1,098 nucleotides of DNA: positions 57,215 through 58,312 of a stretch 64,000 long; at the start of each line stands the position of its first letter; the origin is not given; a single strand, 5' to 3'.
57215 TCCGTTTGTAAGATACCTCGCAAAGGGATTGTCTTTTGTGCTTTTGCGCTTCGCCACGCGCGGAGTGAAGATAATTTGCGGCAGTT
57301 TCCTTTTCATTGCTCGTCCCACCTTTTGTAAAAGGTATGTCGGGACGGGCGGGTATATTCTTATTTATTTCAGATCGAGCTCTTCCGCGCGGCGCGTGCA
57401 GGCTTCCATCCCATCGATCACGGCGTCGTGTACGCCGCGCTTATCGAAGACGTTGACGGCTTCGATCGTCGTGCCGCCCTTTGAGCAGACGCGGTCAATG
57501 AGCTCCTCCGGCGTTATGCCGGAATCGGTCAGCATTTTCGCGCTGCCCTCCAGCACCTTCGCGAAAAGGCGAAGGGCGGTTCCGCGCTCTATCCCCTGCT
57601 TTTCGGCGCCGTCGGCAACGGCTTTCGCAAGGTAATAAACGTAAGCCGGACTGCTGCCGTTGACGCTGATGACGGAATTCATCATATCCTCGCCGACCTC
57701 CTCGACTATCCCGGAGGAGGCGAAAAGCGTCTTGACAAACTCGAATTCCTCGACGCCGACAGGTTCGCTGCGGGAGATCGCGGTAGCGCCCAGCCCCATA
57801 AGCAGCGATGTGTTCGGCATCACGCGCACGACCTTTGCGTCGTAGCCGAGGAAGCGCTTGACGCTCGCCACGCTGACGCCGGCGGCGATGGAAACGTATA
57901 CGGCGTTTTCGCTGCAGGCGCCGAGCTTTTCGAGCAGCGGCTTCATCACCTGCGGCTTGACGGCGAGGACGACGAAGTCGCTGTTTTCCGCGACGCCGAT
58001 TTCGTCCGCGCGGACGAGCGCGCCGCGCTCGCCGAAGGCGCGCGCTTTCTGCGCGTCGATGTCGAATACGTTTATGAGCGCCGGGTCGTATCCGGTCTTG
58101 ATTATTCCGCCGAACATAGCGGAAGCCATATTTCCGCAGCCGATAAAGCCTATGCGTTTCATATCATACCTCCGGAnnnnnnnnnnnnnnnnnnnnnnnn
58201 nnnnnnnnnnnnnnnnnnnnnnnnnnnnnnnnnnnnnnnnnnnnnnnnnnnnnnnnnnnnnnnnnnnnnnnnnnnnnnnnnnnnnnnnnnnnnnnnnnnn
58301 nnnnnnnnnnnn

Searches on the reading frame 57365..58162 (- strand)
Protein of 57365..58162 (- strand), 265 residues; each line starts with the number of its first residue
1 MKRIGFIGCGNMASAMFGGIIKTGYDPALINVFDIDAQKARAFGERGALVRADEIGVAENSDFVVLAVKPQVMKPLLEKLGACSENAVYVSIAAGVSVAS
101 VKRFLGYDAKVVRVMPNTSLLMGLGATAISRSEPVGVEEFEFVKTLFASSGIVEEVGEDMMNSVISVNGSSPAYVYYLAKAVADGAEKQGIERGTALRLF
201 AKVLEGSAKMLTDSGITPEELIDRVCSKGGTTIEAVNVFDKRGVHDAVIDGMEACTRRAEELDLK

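Call 11: search_protein_families(library=pfam, proteins=[window:57365-58162:-], max_evalue=0.001)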
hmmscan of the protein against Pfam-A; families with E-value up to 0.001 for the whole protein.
window:57365-58162:- (265 aa): 4 families
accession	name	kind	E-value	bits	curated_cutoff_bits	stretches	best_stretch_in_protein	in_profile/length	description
PF14748.11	P5CR_dimer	-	1.1e-34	119.2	25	1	158-262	1-105/105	Pyrroline-5-carboxylate reductase dimerisation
PF03807.23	F420_oxidored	-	1.4e-14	54.9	21.6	1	3-95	1-94/94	NADP oxidoreductase coenzyme F420-dependent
PF03446.21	NAD_binding_2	-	4.7e-06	27.1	21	1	3-70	1-65/161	NAD binding domain of 6-phosphogluconate dehydrogenase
PF02153.23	PDH_N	-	0.00093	19.2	26.5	0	30-92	14-78/154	Prephenate dehydrogenase, nucleotide-binding domain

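Call 88: find_encoding_contigs(protein=window:57365-58162:-, flank=10000, max_places=2)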
Protein window:57365-58162:- (265 aa): 2 contigs read that carry it; 1 place shown.
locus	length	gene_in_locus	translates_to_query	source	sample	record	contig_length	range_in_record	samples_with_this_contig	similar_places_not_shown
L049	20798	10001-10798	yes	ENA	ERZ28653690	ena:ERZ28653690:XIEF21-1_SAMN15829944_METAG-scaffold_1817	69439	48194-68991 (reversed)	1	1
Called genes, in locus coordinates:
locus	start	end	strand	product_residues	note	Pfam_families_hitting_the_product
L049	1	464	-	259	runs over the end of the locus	PF04909:Amidohydro_2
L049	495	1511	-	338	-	PF00022:Actin, PF06723:MreB_Mbl, PF00012:HSP70, PF14450:FtsA (weak)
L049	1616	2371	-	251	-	PF18912:DZR_2, PF00156:Pribosyltran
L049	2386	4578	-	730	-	PF23139:OB_YrrC, PF14520:HHH_5 (weak), PF14490:HHH_RecD2, PF05970:PIF1, PF13604:AAA_30, PF13245:AAA_19, PF18335:SH3_13, PF13538:UvrD_C_2, +2 more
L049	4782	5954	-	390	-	PF00438:S-AdoMet_synt_N, PF02772:S-AdoMet_synt_M, PF02773:S-AdoMet_synt_C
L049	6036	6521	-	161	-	PF06695:Sm_multidrug_ex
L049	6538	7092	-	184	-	PF07155:ECF-ribofla_trS (weak), PF12822:ECF_trnsprt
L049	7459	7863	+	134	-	PF02699:YajC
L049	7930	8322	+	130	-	-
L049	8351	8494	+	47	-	PF13165:SCIFF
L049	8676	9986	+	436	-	PF04055:Radical_SAM, PF13353:Fer4_12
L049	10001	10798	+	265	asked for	PF03446:NAD_binding_2 (weak), PF03807:F420_oxidored, PF14748:P5CR_dimer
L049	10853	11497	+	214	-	-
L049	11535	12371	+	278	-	PF04854:DUF624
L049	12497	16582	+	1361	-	PF17678:Glyco_hydro_92N, PF07971:Glyco_hydro_92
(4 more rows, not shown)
